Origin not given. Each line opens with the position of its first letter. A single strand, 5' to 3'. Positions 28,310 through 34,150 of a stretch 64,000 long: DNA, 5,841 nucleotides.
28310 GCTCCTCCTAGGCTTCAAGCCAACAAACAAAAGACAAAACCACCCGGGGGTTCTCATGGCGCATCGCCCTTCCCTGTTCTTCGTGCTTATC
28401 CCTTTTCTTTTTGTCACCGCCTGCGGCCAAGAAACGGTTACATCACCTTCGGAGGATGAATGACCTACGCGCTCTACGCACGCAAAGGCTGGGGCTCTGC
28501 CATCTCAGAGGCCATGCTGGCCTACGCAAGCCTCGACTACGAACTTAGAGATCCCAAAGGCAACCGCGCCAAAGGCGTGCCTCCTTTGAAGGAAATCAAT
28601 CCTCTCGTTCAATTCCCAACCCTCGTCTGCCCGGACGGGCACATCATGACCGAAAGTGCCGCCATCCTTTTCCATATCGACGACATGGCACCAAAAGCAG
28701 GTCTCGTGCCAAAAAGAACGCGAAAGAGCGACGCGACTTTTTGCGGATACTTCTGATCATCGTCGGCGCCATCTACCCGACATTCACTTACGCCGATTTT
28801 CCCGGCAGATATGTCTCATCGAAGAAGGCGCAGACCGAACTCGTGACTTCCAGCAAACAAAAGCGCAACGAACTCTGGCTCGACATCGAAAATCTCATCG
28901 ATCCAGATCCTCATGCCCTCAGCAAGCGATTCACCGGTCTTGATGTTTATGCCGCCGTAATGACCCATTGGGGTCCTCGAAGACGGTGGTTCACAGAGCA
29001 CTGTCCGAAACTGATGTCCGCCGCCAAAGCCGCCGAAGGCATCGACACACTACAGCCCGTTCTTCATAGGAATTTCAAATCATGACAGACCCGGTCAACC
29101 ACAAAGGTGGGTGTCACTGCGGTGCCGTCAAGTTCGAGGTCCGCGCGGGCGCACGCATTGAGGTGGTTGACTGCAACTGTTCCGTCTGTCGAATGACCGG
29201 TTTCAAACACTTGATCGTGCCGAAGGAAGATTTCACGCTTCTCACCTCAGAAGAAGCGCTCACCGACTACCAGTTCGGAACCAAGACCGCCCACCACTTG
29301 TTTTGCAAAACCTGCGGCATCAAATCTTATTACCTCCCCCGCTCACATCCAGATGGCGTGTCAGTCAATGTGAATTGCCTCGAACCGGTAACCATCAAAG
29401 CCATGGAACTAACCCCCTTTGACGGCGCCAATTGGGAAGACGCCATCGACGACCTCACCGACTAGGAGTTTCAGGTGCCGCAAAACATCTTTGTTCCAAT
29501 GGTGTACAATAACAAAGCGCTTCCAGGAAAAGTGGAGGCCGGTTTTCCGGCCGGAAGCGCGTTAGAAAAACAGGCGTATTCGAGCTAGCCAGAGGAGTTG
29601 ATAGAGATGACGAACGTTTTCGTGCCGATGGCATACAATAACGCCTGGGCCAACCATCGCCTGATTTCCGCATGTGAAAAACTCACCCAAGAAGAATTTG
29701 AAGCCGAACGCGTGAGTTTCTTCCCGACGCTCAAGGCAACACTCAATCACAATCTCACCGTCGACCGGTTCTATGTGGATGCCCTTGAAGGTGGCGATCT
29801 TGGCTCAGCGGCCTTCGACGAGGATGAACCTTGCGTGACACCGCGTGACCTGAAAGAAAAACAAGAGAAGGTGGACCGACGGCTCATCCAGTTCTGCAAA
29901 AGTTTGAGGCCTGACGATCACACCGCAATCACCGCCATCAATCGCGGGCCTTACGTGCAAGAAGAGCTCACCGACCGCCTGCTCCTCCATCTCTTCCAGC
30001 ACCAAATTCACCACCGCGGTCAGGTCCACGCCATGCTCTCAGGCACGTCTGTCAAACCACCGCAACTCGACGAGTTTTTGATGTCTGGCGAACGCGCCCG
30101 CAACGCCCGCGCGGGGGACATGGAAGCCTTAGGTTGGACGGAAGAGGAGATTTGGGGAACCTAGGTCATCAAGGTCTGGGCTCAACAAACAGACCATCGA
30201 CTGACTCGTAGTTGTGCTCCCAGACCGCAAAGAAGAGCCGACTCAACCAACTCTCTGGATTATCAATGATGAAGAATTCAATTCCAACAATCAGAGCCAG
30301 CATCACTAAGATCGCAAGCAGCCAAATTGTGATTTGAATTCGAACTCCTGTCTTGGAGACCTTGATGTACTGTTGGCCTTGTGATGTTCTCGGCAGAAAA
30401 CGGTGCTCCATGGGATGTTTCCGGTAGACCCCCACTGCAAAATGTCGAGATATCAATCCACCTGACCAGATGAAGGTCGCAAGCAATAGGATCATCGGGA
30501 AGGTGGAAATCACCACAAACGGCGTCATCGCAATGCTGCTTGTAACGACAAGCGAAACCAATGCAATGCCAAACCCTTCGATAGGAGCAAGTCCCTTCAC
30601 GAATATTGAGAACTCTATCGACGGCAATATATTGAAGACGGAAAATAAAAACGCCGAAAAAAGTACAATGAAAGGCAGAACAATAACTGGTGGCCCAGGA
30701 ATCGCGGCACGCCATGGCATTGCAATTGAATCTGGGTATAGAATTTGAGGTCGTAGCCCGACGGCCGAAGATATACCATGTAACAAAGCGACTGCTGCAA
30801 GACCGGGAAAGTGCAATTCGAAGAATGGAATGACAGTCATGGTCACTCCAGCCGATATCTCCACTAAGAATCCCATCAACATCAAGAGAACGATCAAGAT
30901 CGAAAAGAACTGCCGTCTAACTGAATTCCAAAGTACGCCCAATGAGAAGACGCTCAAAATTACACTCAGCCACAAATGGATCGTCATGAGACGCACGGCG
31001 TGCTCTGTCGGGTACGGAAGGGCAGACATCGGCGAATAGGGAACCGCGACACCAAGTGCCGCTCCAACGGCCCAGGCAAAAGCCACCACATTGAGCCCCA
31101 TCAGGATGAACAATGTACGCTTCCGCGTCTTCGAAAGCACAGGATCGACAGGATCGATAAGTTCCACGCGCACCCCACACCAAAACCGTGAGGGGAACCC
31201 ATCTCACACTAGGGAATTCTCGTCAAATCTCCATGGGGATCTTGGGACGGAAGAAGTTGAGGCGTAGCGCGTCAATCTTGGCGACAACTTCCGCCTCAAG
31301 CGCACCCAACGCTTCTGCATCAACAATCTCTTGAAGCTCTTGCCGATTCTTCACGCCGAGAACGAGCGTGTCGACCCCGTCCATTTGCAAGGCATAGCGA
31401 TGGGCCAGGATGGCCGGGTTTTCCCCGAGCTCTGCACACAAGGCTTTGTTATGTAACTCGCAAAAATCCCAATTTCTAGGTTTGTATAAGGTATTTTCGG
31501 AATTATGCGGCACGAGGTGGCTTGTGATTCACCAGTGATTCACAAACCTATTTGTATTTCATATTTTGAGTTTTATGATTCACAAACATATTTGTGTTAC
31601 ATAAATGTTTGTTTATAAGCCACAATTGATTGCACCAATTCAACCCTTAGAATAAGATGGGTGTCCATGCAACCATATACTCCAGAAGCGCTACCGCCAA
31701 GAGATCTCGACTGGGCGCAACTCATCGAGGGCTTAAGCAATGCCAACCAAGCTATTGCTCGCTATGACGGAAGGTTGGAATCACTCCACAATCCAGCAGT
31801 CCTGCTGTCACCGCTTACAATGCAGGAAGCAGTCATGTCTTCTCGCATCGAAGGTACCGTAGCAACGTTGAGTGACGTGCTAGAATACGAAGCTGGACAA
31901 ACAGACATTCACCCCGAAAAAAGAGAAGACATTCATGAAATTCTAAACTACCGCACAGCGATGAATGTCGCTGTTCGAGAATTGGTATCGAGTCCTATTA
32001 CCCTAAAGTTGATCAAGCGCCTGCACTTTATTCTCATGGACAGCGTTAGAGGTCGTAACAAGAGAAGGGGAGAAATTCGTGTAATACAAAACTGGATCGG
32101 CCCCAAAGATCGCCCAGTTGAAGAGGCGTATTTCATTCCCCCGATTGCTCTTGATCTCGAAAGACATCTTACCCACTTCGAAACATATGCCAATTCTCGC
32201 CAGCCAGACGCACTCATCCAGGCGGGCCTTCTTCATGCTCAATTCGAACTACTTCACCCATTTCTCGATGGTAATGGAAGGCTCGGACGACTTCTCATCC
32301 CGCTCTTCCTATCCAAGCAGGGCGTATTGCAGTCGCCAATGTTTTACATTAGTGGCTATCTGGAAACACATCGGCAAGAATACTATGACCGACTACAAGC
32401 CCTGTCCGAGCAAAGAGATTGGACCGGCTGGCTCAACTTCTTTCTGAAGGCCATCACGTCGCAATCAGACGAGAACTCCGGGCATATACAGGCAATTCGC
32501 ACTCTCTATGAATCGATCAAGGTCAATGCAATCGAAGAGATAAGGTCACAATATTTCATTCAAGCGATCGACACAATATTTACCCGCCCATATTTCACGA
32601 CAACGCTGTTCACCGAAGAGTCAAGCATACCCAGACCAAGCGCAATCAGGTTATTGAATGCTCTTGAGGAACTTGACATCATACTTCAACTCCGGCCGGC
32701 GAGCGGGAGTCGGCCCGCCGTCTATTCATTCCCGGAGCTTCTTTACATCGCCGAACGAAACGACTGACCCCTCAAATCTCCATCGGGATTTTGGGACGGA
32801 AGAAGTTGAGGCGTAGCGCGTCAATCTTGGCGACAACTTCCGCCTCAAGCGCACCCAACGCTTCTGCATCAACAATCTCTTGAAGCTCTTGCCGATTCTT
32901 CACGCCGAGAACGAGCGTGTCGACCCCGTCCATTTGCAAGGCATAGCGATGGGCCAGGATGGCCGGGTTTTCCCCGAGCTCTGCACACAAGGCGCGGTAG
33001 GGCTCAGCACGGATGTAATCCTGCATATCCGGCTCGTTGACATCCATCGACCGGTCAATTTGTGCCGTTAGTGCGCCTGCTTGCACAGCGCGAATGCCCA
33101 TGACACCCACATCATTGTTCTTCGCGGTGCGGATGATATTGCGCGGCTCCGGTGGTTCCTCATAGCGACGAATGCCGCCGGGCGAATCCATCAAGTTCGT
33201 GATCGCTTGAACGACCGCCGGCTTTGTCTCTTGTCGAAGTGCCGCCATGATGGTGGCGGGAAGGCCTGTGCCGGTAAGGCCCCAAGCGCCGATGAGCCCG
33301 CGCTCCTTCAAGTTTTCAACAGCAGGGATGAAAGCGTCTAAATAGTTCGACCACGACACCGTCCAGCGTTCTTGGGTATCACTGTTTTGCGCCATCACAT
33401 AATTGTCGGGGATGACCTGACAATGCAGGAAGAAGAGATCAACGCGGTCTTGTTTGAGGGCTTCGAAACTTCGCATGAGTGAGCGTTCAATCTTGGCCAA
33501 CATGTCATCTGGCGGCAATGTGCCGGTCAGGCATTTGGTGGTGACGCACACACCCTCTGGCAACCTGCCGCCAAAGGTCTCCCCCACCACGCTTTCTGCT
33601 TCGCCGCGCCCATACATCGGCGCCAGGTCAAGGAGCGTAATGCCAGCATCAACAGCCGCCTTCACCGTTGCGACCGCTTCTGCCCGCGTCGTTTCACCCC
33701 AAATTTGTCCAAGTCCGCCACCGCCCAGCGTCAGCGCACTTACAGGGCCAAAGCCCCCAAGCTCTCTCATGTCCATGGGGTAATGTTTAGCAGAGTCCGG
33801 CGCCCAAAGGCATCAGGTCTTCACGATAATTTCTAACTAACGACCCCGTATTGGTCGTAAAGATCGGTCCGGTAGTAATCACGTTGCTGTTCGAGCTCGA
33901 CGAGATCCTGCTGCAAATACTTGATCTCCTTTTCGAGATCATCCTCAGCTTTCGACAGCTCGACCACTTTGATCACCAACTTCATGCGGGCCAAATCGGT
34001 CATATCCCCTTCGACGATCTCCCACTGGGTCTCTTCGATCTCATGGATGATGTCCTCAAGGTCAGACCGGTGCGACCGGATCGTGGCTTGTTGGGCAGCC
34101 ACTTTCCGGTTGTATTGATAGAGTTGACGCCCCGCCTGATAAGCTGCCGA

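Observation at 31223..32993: Fic AMPylase cassette flanked by a 222-bp direct repeat of the aldo/keto reductase gene's 3' end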

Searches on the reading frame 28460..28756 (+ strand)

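Call 7: search_protein_families(library=pfam, proteins=[window:28460-28756:+])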
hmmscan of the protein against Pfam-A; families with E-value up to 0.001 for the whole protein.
window:28460-28756:+ (98 aa): 3 families
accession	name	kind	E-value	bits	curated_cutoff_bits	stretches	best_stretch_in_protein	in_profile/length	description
PF02798.26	GST_N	-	7e-09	36.3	20.9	1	5-74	5-75/76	Glutathione S-transferase, N-terminal domain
PF13417.12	GST_N_3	-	9.1e-08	32.8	22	1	19-78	16-72/75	Glutathione S-transferase, N-terminal domain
PF13409.12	GST_N_2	-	2.4e-07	31.7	25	1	19-75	11-69/70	Glutathione S-transferase, N-terminal domain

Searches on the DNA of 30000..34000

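Call 78: search_rna_families(source=window, start=30000, end=34000, threshold=evalue, max_evalue=1)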
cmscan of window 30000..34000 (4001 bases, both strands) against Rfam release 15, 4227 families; matches with E-value up to 1: 0.
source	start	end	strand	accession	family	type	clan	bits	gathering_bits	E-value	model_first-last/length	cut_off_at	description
